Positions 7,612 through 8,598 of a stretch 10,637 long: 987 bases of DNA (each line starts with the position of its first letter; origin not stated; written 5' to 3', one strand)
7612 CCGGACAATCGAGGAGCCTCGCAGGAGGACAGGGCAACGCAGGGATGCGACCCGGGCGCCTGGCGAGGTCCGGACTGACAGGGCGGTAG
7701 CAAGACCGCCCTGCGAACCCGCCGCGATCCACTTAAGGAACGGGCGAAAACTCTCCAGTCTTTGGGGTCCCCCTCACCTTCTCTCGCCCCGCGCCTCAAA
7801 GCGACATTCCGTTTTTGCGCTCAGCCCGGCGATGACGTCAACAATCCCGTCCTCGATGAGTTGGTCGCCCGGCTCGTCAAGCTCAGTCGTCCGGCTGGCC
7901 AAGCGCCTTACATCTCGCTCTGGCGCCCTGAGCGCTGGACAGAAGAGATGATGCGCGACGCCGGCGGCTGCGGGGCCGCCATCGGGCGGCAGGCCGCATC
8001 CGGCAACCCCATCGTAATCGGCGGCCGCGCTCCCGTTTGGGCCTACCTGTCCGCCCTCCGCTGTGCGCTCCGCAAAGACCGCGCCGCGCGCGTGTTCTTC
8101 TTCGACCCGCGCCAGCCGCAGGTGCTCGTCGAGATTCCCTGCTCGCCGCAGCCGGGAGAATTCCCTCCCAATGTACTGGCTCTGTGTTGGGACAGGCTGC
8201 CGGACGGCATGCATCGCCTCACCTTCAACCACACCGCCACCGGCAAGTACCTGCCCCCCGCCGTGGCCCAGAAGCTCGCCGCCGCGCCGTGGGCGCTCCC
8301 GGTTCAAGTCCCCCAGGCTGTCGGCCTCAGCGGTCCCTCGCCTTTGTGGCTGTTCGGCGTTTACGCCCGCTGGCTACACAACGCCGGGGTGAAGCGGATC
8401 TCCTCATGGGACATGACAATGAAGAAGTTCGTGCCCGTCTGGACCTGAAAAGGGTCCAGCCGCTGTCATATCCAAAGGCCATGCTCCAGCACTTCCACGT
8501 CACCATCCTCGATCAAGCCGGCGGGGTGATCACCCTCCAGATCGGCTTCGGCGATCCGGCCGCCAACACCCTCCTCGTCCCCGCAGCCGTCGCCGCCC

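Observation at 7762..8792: Tandem double Csx3-like fusion protein followed by a canonical single Csx3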

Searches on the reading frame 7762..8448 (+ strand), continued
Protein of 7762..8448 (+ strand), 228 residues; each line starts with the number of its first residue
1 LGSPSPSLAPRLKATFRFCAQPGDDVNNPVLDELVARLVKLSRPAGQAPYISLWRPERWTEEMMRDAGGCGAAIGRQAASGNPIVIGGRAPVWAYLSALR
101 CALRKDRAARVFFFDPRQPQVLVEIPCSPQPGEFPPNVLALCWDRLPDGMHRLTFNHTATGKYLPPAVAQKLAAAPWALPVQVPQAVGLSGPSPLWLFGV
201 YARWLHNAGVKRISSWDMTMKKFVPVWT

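Call 67: find_related_loci(query=A4, collection=genome_contigs, flank=10000)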
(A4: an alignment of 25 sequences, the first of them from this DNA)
Query A4 (218 aa) in genome_contigs; peptide patterns used: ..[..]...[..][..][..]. (x = any residue, [..] = any of these).
15 stretches matched a pattern; 6 encode a relative of the query (tblastn E <= 1e-3); 6 distinct loci.
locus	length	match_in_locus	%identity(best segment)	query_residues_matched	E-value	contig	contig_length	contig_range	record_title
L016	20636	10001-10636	44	5-217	4e-59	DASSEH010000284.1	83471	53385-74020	MAG TPA_asm: Candidatus Angelobacter sp. isolate SMAG_U972 k141_315488, whole genome shotgun sequence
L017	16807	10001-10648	47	2-217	5e-53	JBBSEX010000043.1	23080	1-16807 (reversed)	MAG: Bryobacterales bacterium isolate LS1_sbin.65 LS1_sbin.65_K_312294_L_23080_cov_15.0446, whole genome shotgun sequenc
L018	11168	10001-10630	46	6-217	7e-52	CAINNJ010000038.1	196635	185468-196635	MAG: uncultured Acidobacteriia bacterium isolate VK_bin-1616 genome assembly, contig: bin-1616:38/67, whole genome shotg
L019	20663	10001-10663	35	2-214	6e-28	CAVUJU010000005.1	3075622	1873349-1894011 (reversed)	MAG: uncultured Acidobacteriota bacterium isolate MFD01721.bin.1.239 genome assembly, contig: contig_7017, whole genome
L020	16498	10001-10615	37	2-203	1e-25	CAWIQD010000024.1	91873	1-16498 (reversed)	MAG: uncultured Acidobacteriota bacterium isolate MFD01721.bin.1.17 genome assembly, contig: contig_55551, whole genome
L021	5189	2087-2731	33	14-216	2e-16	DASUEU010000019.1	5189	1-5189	MAG TPA_asm: Thermoanaerobaculia bacterium isolate SMAG_U1361 k141_712497, whole genome shotgun sequence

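Call 74: fold_search(model_id=the predicted structure, library=pdb)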
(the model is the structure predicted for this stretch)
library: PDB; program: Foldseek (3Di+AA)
matches with E <= 10: 294; with E <= 0.001: 0
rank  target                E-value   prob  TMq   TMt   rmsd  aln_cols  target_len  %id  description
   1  8fm1_H                1.2e-03  0.99  0.42  0.30   8.0       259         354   12  Structure of CBASS Cap5 from Pseudomonas syringae in the absence of a ligand (apo form dimer) (released 2024-02-07)
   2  6vm6_B                1.3e-03  0.99  0.42  0.25  10.2       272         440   11  Structure of Acinetobacter baumannii Cap4 SAVED/CARF-domain containing receptor with the cyclic trinucleotide 2'3'3'-c (released 2020-06-17)
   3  8fm1_F                4.4e-03  0.98  0.44  0.31   7.8       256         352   12  Structure of CBASS Cap5 from Pseudomonas syringae in the absence of a ligand (apo form dimer) (released 2024-02-07)
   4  8fm1_I                5.9e-03  0.98  0.46  0.33   7.8       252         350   12  Structure of CBASS Cap5 from Pseudomonas syringae in the absence of a ligand (apo form dimer) (released 2024-02-07)
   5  6vm6_F                6.3e-03  0.98  0.44  0.26   9.4       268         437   10  Structure of Acinetobacter baumannii Cap4 SAVED/CARF-domain containing receptor with the cyclic trinucleotide 2'3'3'-c (released 2020-06-17)
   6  6wam_A                6.6e-03  0.93  0.38  0.23  11.1       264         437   12  Structure of Acinetobacter baumannii Cap4 SAVED/CARF-domain containing receptor (released 2020-06-17)
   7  8fm1_L                9.0e-03  0.96  0.44  0.31   7.8       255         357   12  Structure of CBASS Cap5 from Pseudomonas syringae in the absence of a ligand (apo form dimer) (released 2024-02-07)
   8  6vm6_A                9.5e-03  0.95  0.42  0.25  11.4       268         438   11  Structure of Acinetobacter baumannii Cap4 SAVED/CARF-domain containing receptor with the cyclic trinucleotide 2'3'3'-c (released 2020-06-17)
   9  8fm1_A                1.1e-02  0.96  0.45  0.32   8.7       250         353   11  Structure of CBASS Cap5 from Pseudomonas syringae in the absence of a ligand (apo form dimer) (released 2024-02-07)
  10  8fm1_J                1.2e-02  0.92  0.42  0.31   9.5       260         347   13  Structure of CBASS Cap5 from Pseudomonas syringae in the absence of a ligand (apo form dimer) (released 2024-02-07)
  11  6wam_F                1.5e-02  0.90  0.41  0.25  10.3       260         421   10  Structure of Acinetobacter baumannii Cap4 SAVED/CARF-domain containing receptor (released 2020-06-17)
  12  6vm6_C                1.8e-02  0.93  0.43  0.25   9.4       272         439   11  Structure of Acinetobacter baumannii Cap4 SAVED/CARF-domain containing receptor with the cyclic trinucleotide 2'3'3'-c (released 2020-06-17)
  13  8fm1_K                1.8e-02  0.90  0.43  0.30   9.2       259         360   13  Structure of CBASS Cap5 from Pseudomonas syringae in the absence of a ligand (apo form dimer) (released 2024-02-07)
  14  8fmf_C                1.8e-02  0.80  0.37  0.25   8.7       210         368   11  Structure of CBASS Cap5 from Pseudomonas syringae as an activated tetramer with the cyclic dinucleotide 3'2'-c-diAMP l (released 2024-02-07)
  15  7yib                  2.2e-02  0.95  0.44  0.24   6.7       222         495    7  Crystal structure of wild-type Cap4 SAVED domain-containing receptor from Enterobacter cloacae (released 2023-05-31)
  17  8fm1_G                3.2e-02  0.63  0.37  0.27  10.5       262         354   12  Structure of CBASS Cap5 from Pseudomonas syringae in the absence of a ligand (apo form dimer) (released 2024-02-07)
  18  6vm6_E                3.6e-02  0.85  0.43  0.26   9.3       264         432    9  Structure of Acinetobacter baumannii Cap4 SAVED/CARF-domain containing receptor with the cyclic trinucleotide 2'3'3'-c (released 2020-06-17)
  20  8fm1_B                5.5e-02  0.82  0.45  0.31   8.3       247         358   12  Structure of CBASS Cap5 from Pseudomonas syringae in the absence of a ligand (apo form dimer) (released 2024-02-07)
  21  8fm1_D                5.5e-02  0.77  0.44  0.31   9.4       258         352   13  Structure of CBASS Cap5 from Pseudomonas syringae in the absence of a ligand (apo form dimer) (released 2024-02-07)
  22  8fm1_C                7.4e-02  0.77  0.45  0.32   8.0       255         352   10  Structure of CBASS Cap5 from Pseudomonas syringae in the absence of a ligand (apo form dimer) (released 2024-02-07)
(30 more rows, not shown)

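Call 80: predict_structure(alignment_id=A5)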
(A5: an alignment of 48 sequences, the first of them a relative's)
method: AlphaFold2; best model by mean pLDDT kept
length: 379 residues; sequences in the alignment: 48
mean_pLDDT: 94.6   pTM: 0.91
mean pLDDT of the five models: 94.6, 94.2, 93.7, 93.6, 93.2
residues with pLDDT >= 90: 338; 70-90: 37; 50-70: 3; < 50: 1
segments of 3 or more residues with pLDDT < 50: none
pLDDT, mean of each block of 10 residues (from residue 1): 84 96 95 93 87 90 91 93 96 94 90 98 97 97 98 96 97 95 98 82 94 97 98 95 98 98 97 97 96 92 96 95 96 95 97 97 95 95
secondary structure, 60 per line:
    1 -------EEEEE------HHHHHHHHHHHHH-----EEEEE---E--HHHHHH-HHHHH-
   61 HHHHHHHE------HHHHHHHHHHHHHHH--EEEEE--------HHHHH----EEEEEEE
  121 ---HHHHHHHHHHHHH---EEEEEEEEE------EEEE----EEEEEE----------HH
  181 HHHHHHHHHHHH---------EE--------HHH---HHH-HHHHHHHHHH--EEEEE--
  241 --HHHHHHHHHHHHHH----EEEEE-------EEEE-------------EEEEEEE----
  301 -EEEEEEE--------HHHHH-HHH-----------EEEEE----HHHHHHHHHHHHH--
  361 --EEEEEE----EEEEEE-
elements in order: E8-12 H19-31 E37-41 H48-53 H55-59 H61-67 H75-89 E92-96 H105-109 E114-120 H124-136 E140-148 E155-158 E163-168 H179-192 H222-231 E234-238 H243-256 E261-265 E273-276 E290-296 E302-308 H317-321 E337-341 H346-358 E363-368 E373-378

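Call 91: search_protein_families(library=padloc, proteins=[window:7762-8448:+, P0002, P0247, P0243, L005:5623-6576:+], max_evalue=0.01)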
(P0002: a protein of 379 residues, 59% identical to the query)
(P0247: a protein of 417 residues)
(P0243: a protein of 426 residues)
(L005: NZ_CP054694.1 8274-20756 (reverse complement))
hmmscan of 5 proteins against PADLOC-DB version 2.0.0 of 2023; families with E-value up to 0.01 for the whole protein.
window:7762-8448:+ (228 aa): 5 families
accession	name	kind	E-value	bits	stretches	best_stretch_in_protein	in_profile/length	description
PDLC01632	Csx3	-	9e-08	30.1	1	83-124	26-64/77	"CAS-I,CAS-III; associated"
PDLC01353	Csx3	-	2.2e-07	29.1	1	83-125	30-69/82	"CAS-I,CAS-III; associated"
PDLC01040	Csx3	-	3e-07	28.6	1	78-123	36-78/84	Csx3 (CARF)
PDLC01294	Csx3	-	3.5e-05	22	0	82-124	29-68/81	"CAS-I,CAS-III; associated"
PDLC01844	CARF2--CARF_HEPN_CSX3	-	0.0042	14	0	78-122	416-458/464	-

P0002 (379 aa): 8 families
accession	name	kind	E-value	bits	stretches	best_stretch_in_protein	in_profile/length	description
PDLC01515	Csx3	-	7.4e-33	111.7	1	3-189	3-183/183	"CAS-I,CAS-III; associated"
PDLC01045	Csx3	-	2.7e-32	110.1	1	4-190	105-285/286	Csx3-AAA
PDLC01059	C3a67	-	2.7e-20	70.9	1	7-226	5-212/382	AAA-Csx3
PDLC01353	Csx3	-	7.2e-08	30.7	1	229-272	25-63/82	"CAS-I,CAS-III; associated"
PDLC01632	Csx3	-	1.4e-07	29.5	1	230-272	22-59/77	"CAS-I,CAS-III; associated"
PDLC01040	Csx3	-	2.2e-07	29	1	228-274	35-76/84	Csx3 (CARF)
PDLC01294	Csx3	-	1.1e-06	26.8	1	229-272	25-63/81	"CAS-I,CAS-III; associated"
PDLC04140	mad8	-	3.3e-05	21.6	1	7-70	28-100/314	mads_8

P0247 (417 aa): 7 families
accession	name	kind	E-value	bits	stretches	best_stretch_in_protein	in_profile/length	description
PDLC01059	C3a67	-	3.1e-88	294.6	1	17-411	4-377/382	AAA-Csx3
PDLC01515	Csx3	-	3e-37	126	1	14-190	3-170/183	"CAS-I,CAS-III; associated"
PDLC01045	Csx3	-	5.2e-33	112.5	2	15-189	106-270/286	Csx3-AAA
PDLC01632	Csx3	-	3.8e-18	63.3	2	338-411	6-76/77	"CAS-I,CAS-III; associated"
PDLC01353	Csx3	-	5.5e-14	50.3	1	340-411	12-80/82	"CAS-I,CAS-III; associated"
PDLC01040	Csx3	-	9.7e-12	43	2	346-400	29-80/84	Csx3 (CARF)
PDLC01294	Csx3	-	1.5e-11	42.3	1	346-411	18-79/81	"CAS-I,CAS-III; associated"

P0243 (426 aa): 8 families
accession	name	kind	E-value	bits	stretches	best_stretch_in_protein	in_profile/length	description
PDLC01040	Csx3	-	3.9e-39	130.8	2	16-94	2-78/84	Csx3 (CARF)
PDLC01045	Csx3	-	2.2e-37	126.8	2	130-384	21-249/286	Csx3-AAA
PDLC01632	Csx3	-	1e-36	122.8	2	36-96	6-65/77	"CAS-I,CAS-III; associated"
PDLC01353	Csx3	-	1.2e-36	122.9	2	27-106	2-80/82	"CAS-I,CAS-III; associated"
PDLC01294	Csx3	-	4.1e-34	114.7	2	27-96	2-70/81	"CAS-I,CAS-III; associated"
PDLC01059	C3a67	-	6.5e-18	63.1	3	4-94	273-363/382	AAA-Csx3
PDLC01515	Csx3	-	1.5e-15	55.2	1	228-384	3-147/183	"CAS-I,CAS-III; associated"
PDLC01844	CARF2--CARF_HEPN_CSX3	-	0.0013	15.7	0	57-93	422-459/464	-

L005:5623-6576:+ (317 aa): 9 families
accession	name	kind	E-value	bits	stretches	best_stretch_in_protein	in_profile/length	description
PDLC01045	Csx3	-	5.8e-95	315.8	1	21-314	11-285/286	Csx3-AAA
PDLC01515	Csx3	-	4.6e-62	206.9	1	127-312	5-182/183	"CAS-I,CAS-III; associated"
PDLC01353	Csx3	-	2.1e-31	106.1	1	20-105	1-82/82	"CAS-I,CAS-III; associated"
PDLC01632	Csx3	-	2.6e-31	105.5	1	28-104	2-77/77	"CAS-I,CAS-III; associated"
PDLC01059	C3a67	-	1.6e-29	101.3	2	128-287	4-153/382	AAA-Csx3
PDLC01294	Csx3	-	1.1e-26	90.8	1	20-105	1-81/81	"CAS-I,CAS-III; associated"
PDLC01040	Csx3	-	4.5e-24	82.5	1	17-95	9-83/84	Csx3 (CARF)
PDLC01844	CARF2--CARF_HEPN_CSX3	-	0.00016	18.7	1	53-82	421-450/464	-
PDLC04140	mad8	-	0.00086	16.9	1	129-158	28-57/314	mads_8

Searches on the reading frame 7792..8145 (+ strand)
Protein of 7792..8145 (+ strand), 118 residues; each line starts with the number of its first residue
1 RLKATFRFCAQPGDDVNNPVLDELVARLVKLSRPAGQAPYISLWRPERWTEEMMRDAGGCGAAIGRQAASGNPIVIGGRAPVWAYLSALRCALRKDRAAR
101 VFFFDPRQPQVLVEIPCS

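Call 48: search_protein_families(library=pfam, alignment_id=A2, max_evalue=0.01)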
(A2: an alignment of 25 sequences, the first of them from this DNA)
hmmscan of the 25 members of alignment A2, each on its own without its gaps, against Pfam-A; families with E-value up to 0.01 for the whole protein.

A. member 1, seq(118 aa): 0 families

B. families by the number of members that match (of 25 scanned): 1 family
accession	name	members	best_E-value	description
PF09620.15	Cas_csx3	5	0.00024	CRISPR-associated protein (Cas_csx3)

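Call 50: search_solved_structures(query=A2, max_evalue=10, show_alignments=2)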
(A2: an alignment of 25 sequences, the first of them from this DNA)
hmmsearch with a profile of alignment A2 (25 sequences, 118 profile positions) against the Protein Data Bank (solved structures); distinct sequences matched with E-value up to 10: 2.
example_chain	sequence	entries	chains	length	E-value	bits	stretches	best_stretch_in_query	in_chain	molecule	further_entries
8pjn_b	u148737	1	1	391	0.54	13.5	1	17-50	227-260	E3 ubiquitin-protein transferase RMND5A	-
8c29_W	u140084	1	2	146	1.6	12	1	67-94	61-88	PSII 6.1 kDa protein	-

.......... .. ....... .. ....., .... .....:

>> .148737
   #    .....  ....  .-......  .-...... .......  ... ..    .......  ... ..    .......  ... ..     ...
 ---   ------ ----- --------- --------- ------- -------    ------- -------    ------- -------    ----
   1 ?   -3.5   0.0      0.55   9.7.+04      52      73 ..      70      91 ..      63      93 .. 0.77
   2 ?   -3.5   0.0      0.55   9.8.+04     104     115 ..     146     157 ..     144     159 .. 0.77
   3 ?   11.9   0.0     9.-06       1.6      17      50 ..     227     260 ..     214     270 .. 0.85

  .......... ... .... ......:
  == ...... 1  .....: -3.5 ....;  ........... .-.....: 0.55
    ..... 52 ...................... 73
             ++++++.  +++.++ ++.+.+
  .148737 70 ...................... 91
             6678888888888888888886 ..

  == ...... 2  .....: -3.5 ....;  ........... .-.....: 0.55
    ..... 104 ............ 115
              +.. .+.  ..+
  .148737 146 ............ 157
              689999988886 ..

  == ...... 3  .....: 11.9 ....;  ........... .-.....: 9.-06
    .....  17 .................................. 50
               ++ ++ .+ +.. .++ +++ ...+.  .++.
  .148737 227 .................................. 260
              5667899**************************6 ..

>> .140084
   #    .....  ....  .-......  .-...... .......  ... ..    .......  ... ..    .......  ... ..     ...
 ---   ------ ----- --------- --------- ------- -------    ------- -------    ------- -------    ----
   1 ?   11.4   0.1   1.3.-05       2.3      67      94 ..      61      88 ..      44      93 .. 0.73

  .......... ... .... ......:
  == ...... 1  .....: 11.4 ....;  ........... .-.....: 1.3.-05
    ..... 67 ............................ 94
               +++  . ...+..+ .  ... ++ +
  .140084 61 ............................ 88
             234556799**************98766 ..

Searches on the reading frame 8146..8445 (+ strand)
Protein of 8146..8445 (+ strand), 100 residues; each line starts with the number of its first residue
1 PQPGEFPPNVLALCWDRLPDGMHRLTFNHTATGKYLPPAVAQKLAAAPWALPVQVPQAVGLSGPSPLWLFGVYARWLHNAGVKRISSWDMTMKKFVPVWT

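Call 49: search_protein_families(library=pfam, alignment_id=A3, max_evalue=0.01)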
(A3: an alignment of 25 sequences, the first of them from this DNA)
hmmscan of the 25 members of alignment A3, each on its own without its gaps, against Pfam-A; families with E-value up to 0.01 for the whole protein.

A. member 1, seq(100 aa): 0 families

B. families by the number of members that match (of 25 scanned): 1 family
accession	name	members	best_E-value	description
PF09620.15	Cas_csx3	4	5.6e-05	CRISPR-associated protein (Cas_csx3)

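Call 51: search_solved_structures(query=A3, max_evalue=10, show_alignments=2)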
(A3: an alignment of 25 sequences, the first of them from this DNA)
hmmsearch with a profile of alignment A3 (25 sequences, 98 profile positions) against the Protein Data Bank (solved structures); distinct sequences matched with E-value up to 10: 6.
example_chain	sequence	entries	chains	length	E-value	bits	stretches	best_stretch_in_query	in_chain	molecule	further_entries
6ct0_0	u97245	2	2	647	0.46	13.7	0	44-79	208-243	Dihydrolipoyllysine-residue acetyltransferase component of pyruvate dehydrogenase complex,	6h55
8piu_B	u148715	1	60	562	0.54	13.5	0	44-79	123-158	Dihydrolipoyllysine-residue acetyltransferase component of pyruvate dehydrogenase complex,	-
8jj6_D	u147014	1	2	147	1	12.6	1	27-87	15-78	Negative elongation factor complex member C/D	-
8x03_A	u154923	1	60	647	1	12.6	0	42-79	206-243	Acetyltransferase component of pyruvate dehydrogenase complex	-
9j1w_A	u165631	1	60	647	1.1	12.5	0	42-79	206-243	Acetyltransferase component of pyruvate dehydrogenase complex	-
7uom_01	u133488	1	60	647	1.1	12.4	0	48-79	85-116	Acetyltransferase component of pyruvate dehydrogenase complex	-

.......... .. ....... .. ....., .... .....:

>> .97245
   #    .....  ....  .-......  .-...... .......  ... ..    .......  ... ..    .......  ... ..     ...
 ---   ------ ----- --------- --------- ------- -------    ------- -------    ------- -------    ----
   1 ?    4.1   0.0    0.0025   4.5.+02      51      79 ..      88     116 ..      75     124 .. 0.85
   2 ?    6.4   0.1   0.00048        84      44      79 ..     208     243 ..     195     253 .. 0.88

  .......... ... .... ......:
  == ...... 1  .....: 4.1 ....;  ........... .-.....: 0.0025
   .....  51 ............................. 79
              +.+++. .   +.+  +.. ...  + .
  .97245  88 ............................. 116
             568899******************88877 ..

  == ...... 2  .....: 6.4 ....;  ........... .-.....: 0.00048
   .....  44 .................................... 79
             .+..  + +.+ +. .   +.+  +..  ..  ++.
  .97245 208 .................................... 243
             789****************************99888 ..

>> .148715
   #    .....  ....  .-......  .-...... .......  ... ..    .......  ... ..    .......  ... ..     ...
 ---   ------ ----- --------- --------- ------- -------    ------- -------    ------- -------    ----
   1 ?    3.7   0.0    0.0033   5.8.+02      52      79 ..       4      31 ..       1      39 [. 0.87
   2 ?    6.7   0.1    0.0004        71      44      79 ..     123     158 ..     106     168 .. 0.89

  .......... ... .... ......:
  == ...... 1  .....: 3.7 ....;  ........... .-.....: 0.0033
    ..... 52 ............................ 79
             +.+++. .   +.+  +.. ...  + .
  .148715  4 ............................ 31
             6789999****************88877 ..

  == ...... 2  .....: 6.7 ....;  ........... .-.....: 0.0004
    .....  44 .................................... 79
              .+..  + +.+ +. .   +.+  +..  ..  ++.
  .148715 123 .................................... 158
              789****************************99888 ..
